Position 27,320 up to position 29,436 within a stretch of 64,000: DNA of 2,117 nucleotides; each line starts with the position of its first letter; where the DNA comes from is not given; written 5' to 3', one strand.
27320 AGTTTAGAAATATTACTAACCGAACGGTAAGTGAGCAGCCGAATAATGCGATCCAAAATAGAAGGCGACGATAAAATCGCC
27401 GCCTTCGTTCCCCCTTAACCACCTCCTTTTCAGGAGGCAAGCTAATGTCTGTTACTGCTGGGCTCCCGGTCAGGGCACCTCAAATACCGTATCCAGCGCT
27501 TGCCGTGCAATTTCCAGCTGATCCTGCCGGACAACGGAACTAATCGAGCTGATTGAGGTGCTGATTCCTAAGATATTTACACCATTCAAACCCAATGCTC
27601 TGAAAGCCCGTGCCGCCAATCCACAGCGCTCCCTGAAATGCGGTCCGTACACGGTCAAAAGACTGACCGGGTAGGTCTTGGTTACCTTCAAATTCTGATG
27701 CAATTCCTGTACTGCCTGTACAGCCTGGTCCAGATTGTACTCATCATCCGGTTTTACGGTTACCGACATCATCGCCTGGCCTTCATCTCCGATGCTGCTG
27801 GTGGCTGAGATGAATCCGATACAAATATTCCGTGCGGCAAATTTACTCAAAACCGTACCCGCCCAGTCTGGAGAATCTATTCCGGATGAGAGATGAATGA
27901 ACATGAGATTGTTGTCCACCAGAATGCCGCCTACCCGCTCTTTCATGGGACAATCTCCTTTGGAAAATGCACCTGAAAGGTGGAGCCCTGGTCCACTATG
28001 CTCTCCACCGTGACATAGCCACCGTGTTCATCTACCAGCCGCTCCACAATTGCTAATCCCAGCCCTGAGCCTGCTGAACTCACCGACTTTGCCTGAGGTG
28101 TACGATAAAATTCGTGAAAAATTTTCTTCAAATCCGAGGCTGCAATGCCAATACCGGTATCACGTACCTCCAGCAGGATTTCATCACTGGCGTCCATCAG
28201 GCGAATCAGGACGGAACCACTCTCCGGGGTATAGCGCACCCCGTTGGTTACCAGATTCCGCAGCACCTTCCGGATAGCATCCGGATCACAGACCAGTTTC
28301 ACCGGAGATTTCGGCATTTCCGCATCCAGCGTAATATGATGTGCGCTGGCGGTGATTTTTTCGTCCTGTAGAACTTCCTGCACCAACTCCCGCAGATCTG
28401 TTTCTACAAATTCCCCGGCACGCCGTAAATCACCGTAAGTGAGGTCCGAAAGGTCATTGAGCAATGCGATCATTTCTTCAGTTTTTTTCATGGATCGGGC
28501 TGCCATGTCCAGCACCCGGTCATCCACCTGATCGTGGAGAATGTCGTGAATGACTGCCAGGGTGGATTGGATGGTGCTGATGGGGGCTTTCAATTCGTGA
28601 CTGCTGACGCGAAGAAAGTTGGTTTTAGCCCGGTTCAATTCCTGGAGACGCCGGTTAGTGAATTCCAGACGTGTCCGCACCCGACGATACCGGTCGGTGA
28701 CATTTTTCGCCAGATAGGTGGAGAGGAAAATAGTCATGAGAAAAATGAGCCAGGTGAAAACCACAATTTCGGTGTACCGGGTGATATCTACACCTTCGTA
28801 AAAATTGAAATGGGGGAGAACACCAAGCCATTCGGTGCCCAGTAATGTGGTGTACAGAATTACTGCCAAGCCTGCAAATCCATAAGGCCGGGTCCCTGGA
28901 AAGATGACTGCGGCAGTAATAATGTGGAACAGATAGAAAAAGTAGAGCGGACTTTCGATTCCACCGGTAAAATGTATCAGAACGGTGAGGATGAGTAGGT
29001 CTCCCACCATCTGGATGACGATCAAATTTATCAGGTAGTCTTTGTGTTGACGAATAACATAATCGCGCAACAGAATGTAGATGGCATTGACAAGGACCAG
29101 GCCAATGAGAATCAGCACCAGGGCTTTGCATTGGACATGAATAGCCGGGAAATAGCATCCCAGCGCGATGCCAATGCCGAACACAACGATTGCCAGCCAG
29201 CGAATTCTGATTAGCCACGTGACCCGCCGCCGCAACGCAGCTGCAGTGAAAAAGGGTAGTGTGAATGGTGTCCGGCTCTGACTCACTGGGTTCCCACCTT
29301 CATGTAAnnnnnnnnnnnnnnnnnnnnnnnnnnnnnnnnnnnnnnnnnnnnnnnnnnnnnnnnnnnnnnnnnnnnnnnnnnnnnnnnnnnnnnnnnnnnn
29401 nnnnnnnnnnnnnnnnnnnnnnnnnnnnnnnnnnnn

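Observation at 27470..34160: Group-3b-like [NiFe] hydrogenase operon translationally linked to a receiver-only response regulator, a six-TM histidine kinase and a stand-alone tandem-ACT protein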

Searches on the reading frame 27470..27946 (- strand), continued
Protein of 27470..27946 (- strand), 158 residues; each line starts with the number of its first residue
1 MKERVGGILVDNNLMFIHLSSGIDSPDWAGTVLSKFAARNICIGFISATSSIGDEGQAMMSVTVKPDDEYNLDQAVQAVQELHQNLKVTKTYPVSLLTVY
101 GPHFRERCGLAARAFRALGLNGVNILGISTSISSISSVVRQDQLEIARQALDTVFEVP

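Call 52: search_protein_families(library=pfam, proteins=[L057:7175-8719:+, L057:8716-9996:+, L057:10171-13056:+, L052:7842-8318:+, L052:8320-9576:+, L052:10465-11568:+, L066:2031-2822:+, L066:652-1482:+, L074:10437-13538:-, L052:7316-7792:+], max_evalue=0.0001)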
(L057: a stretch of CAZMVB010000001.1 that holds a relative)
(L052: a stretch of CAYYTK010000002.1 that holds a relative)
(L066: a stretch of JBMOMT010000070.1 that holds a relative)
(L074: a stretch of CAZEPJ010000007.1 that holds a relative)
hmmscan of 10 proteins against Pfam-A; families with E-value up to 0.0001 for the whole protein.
L057:7175-8719:+ (514 aa): 7 families
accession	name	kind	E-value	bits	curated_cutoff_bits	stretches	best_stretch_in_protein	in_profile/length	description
PF02518.31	HATPase_c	-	1.5e-33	116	26.4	1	396-506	1-109/111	Histidine kinase-, DNA gyrase B-, and HSP90-like ATPase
PF00072.30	Response_reg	-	7.9e-30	103.7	30.2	1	22-131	1-110/111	Response regulator receiver domain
PF00512.31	HisKA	-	2.7e-12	47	26.9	1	282-350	1-66/66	His Kinase A (phospho-acceptor) domain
PF08448.16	PAS_4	-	8.9e-08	32.8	23.1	1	171-276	3-108/110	PAS fold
PF13581.12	HATPase_c_2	-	4.8e-07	30.3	27.4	1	401-487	36-113/127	Histidine kinase-like ATPase domain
PF00989.32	PAS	-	1.1e-06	29.1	22.6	1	164-210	2-48/113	PAS fold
PF13188.13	PAS_8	-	7.1e-06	26.2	21.8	1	164-213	2-52/65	PAS domain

L057:8716-9996:+ (426 aa): 2 families
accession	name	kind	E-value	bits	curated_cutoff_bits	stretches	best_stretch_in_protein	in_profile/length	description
PF14535.12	AMP-binding_C_2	-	6.7e-12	45.9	25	1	335-418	1-89/96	AMP-binding enzyme C-terminal domain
PF00501.34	AMP-binding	-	4.1e-11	42.7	29.9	1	158-285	234-373/384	AMP-binding enzyme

L057:10171-13056:+ (961 aa): 7 families
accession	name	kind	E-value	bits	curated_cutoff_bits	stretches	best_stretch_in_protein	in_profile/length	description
PF00384.28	Molybdopterin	-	2.5e-49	168.6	24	1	388-792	1-352/353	Molybdopterin oxidoreductase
PF13510.11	Fer2_4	-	2.1e-17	63.4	22.8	1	116-191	2-81/82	2Fe-2S iron-sulfur cluster binding domain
PF10588.14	NADH-G_4Fe-4S_3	-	5.4e-14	51.9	27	1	198-234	1-37/40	NADH-ubiquinone oxidoreductase-G iron-sulfur binding region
PF01568.27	Molydop_binding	-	2.9e-10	40.6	26.8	1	850-928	1-78/110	Molydopterin dinucleotide binding domain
PF04879.21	Molybdop_Fe4S4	-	1.5e-09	38.1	22.7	1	332-383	2-53/55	Molybdopterin oxidoreductase Fe4S4 domain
PF22117.2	Fer4_Nqo3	-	1.4e-06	28.8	27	1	252-319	2-66/67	NADH-quinone oxidoreductase subunit 3, ferredoxin-like domain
PF00037.32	Fer4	-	1.3e-05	25.2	21.1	0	304-319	8-23/24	4Fe-4S binding domain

L052:7842-8318:+ (158 aa): 1 family
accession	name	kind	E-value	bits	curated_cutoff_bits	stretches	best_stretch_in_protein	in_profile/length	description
PF01257.25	2Fe-2S_thioredx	-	1.1e-46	158.8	24.8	1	18-154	9-144/145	Thioredoxin-like [2Fe-2S] ferredoxin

L052:8320-9576:+ (418 aa): 4 families
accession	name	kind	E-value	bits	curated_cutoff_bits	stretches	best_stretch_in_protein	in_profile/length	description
PF01512.22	Complex1_51K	-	8.4e-49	165.8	31.2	1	47-218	1-150/150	Nuo51 FMN-binding domain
PF10589.14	NADH_4Fe-4S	-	5.1e-25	87.6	23.5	1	328-411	1-84/85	NADH-ubiquinone oxidoreductase-F iron-sulfur binding region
PF22461.2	SLBB_2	-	1.1e-11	45.1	27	1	239-298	1-61/79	SLBB domain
PF10531.15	SLBB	-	6.2e-11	42.4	27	1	240-287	1-51/55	SLBB domain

L052:10465-11568:+ (367 aa): 3 families
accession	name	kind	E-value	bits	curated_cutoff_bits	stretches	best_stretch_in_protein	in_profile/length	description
PF02518.31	HATPase_c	-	1.2e-30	106.6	26.4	1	256-365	2-109/111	Histidine kinase-, DNA gyrase B-, and HSP90-like ATPase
PF00512.31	HisKA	-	1.4e-10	41.5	26.9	1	144-208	2-65/66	His Kinase A (phospho-acceptor) domain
PF13581.12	HATPase_c_2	-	3.2e-05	24.4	27.4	0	267-343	39-112/127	Histidine kinase-like ATPase domain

L066:2031-2822:+ (263 aa): 1 family
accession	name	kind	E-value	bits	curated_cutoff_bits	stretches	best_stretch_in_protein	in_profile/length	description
PF00072.30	Response_reg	-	1.6e-30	105.9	30.2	1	8-118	2-110/111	Response regulator receiver domain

L066:652-1482:+ (276 aa): 1 family
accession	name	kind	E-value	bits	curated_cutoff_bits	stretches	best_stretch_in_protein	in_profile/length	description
PF24859.1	FdhE_central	-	2.9e-06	27.7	27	1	173-207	1-39/39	FdhE, central domain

L074:10437-13538:- (1033 aa): 4 families
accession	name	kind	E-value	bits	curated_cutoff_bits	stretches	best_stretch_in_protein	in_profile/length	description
PF00155.27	Aminotran_1_2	-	3.6e-67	227.5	19.7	1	658-1006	3-360/361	Aminotransferase class I and II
PF01212.27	Beta_elim_lyase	-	3.5e-09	36.9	27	1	674-828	14-168/288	Beta-eliminating lyase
PF01053.26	Cys_Met_Meta_PP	-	2.2e-06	26.9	27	1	718-830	69-175/381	Cys/Met metabolism PLP-dependent enzyme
PF00266.25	Aminotran_5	-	5.9e-05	22.6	21.5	1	717-830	62-177/371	Aminotransferase class-V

L052:7316-7792:+ (158 aa): 1 family
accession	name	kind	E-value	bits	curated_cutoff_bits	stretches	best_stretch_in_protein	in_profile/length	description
PF00072.30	Response_reg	-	8.5e-17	61.8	30.2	1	14-129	1-110/111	Response regulator receiver domain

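Call 83: search_protein_families(library=ncbifam, proteins=[L023:8694-9290:+, L085:8631-9230:+], max_evalue=1)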
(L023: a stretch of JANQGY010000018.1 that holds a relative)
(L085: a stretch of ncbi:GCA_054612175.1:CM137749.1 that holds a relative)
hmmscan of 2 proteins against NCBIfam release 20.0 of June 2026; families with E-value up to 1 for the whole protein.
L023:8694-9290:+ (199 aa): 4 families
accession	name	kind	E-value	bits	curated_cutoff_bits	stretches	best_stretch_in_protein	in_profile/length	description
NF033792.0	ActS_PrrB_HisK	equivalog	3.6e-10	39.3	350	1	16-179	15-172/423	ActS/PrrB/RegB family redox-sensitive histidine kinase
NF045988.1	HisKinRegBRhodob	equivalog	2.6e-05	22.7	570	1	16-181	25-184/462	sensor histidine kinase RegB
TIGR03750.1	conj_TIGR03750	hypoth_equivalog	0.0058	16.6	70.75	1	23-83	33-94/111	TIGR03750 family conjugal transfer protein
NF041475.1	membrane_YoaI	equivalog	0.053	13.6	45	1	103-118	14-29/34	small membrane protein YoaI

L085:8631-9230:+ (200 aa): 2 families
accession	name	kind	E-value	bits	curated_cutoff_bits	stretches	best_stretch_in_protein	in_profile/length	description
NF033792.0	ActS_PrrB_HisK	equivalog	5.2e-13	48.6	350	1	25-194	9-171/423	ActS/PrrB/RegB family redox-sensitive histidine kinase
NF045988.1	HisKinRegBRhodob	equivalog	1.7e-12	46.4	570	1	29-155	23-145/462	sensor histidine kinase RegB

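Call 84: search_protein_families(library=pfam, proteins=[L023:8694-9290:+, L085:8631-9230:+], max_evalue=1)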
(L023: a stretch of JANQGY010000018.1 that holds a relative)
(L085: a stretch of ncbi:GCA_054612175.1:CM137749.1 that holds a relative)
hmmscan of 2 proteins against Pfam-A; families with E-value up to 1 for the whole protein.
L023:8694-9290:+ (199 aa): 3 families
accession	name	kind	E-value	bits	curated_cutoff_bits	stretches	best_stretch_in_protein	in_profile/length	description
PF25323.1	6TM_PilS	-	2.2e-13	50.7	27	1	18-176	19-176/189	PilS-like transmembrane domain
PF11990.13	DUF3487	-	0.067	13.4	27.8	1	22-87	34-101/114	Protein of unknown function (DUF3487)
PF01027.25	Bax1-I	-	0.16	12.2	34.1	1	17-174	40-200/207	Inhibitor of apoptosis-promoting Bax1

L085:8631-9230:+ (200 aa): 1 family
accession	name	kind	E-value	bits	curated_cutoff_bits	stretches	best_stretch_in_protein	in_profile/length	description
PF25323.1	6TM_PilS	-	3.1e-06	27.4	27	1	22-189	7-173/189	PilS-like transmembrane domain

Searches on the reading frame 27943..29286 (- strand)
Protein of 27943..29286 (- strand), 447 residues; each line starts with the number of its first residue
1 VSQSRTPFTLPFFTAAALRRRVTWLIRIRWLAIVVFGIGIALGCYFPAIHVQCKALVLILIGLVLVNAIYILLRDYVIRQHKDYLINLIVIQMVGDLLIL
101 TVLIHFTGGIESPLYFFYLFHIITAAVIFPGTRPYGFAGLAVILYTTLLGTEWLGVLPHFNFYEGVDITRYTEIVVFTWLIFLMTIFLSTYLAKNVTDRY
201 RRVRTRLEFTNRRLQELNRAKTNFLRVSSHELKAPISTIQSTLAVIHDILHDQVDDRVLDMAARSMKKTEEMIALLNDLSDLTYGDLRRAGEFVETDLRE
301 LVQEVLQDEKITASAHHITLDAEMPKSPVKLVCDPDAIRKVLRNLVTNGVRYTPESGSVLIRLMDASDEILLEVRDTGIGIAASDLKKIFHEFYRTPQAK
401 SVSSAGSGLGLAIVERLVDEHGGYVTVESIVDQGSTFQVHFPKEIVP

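Call 3: search_protein_families(library=pfam, proteins=[window:27943-29286:-], max_evalue=0.01)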
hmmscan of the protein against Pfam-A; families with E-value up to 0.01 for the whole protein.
window:27943-29286:- (447 aa): 4 families
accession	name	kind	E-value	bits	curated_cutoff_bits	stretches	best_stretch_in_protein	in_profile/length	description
PF02518.31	HATPase_c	-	6.8e-29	101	26.4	1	334-444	2-110/111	Histidine kinase-, DNA gyrase B-, and HSP90-like ATPase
PF25323.1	6TM_PilS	-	1.7e-09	38.1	27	1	17-195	6-181/189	PilS-like transmembrane domain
PF00512.31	HisKA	-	2.1e-06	28.1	26.9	1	220-283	1-64/66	His Kinase A (phospho-acceptor) domain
PF13581.12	HATPase_c_2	-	0.0001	22.8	27.4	1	342-421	40-112/127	Histidine kinase-like ATPase domain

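Call 4: search_protein_families(library=ncbifam, proteins=[window:27943-29286:-], max_evalue=0.01)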
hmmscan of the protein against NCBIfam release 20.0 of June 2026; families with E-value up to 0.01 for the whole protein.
window:27943-29286:- (447 aa): 85 families (the best 25 are shown)
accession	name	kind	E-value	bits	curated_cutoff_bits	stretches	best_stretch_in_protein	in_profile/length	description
NF046044.1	PnpS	equivalog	2.3e-48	165.1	400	1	214-442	163-390/390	two-component system histidine kinase PnpS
TIGR02966.1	phoR_proteo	equivalog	1.4e-45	155.8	334.2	1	213-441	106-333/333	phosphate regulon sensor histidine kinase PhoR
NF033092.0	HK_WalK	equivalog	3.7e-45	154.6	725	1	215-442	366-593/594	cell wall metabolism sensor histidine kinase WalK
NF041735.1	hist_kin_RppB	equivalog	1.4e-43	149.3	400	1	226-442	221-438/438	two-component system sensor histidine kinase RppB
TIGR02956.1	TMAO_torS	equivalog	3.3e-39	134.7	676.5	1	216-442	459-681/967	TMAO reductase system sensor histidine kinase/response regulator TorS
NF041832.1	near_NosP_CTERM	subfamily_domain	5.9e-39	134.2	400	1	218-443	4-225/370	NahK/ErcS family hybrid sensor histidine kinase/response regulator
NF047874.1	MASE3_PAS_HK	subfamily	9.4e-38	130.4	560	1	213-446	390-628/655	MASE3 domain-containing sensor histidine kinase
NF040691.1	MtrAB_MtrB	equivalog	8.2e-37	127.4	450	1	207-444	257-493/507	MtrAB system histidine kinase MtrB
NF045911.1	TCSHisKinNblS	equivalog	4.7e-34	117.7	1000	1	213-440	380-617/621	two-component system sensor histidine kinase NblS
NF038297.2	hybrid_HK_HrmK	equivalog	3.1e-32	112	725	1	200-443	214-457/607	hybrid histidine kinase/response regulator HrmK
NF006800.0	PRK09303.1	equivalog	5.1e-32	111.3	342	1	208-442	138-376/383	histidine kinase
NF008468.0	PRK11360.1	equivalog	5.4e-32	110.9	646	1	229-443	404-608/616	two-component system sensor histidine kinase AtoS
NF008235.0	PRK11006.1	equivalog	1e-31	110.3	390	1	214-446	197-426/431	phosphate regulon sensor histidine kinase PhoR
NF008312.0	PRK11100.1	equivalog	1.2e-31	110.1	356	1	200-443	236-474/477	two-component system sensor histidine kinase CreC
NF045595.1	HK_scytonemin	equivalog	3e-31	108.5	865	1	200-443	394-635/637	scytonemin biosynthesis sensor histidine kinase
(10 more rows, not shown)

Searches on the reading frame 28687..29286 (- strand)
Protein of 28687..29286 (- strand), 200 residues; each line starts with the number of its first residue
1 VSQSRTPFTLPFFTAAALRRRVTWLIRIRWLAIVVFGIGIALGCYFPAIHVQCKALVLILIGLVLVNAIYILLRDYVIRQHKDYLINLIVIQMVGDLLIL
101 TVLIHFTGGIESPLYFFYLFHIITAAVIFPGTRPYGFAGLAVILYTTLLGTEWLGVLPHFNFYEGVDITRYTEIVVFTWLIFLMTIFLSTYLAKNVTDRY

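Call 83: search_protein_families(library=ncbifam, proteins=[window:28687-29286:-], max_evalue=1)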
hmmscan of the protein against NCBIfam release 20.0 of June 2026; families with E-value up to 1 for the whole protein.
window:28687-29286:- (200 aa): 2 families
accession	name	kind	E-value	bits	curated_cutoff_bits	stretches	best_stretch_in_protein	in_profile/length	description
NF033792.0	ActS_PrrB_HisK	equivalog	1.1e-06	27.8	350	1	21-194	9-174/423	ActS/PrrB/RegB family redox-sensitive histidine kinase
NF045988.1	HisKinRegBRhodob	equivalog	0.00049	18.5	570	1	21-197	19-186/462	sensor histidine kinase RegB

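Call 84: search_protein_families(library=pfam, proteins=[window:28687-29286:-], max_evalue=1)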
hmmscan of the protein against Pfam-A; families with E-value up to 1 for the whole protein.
window:28687-29286:- (200 aa): 1 family
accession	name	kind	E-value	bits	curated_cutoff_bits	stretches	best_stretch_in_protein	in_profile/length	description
PF25323.1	6TM_PilS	-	3.3e-10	40.4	27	1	16-195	5-181/189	PilS-like transmembrane domain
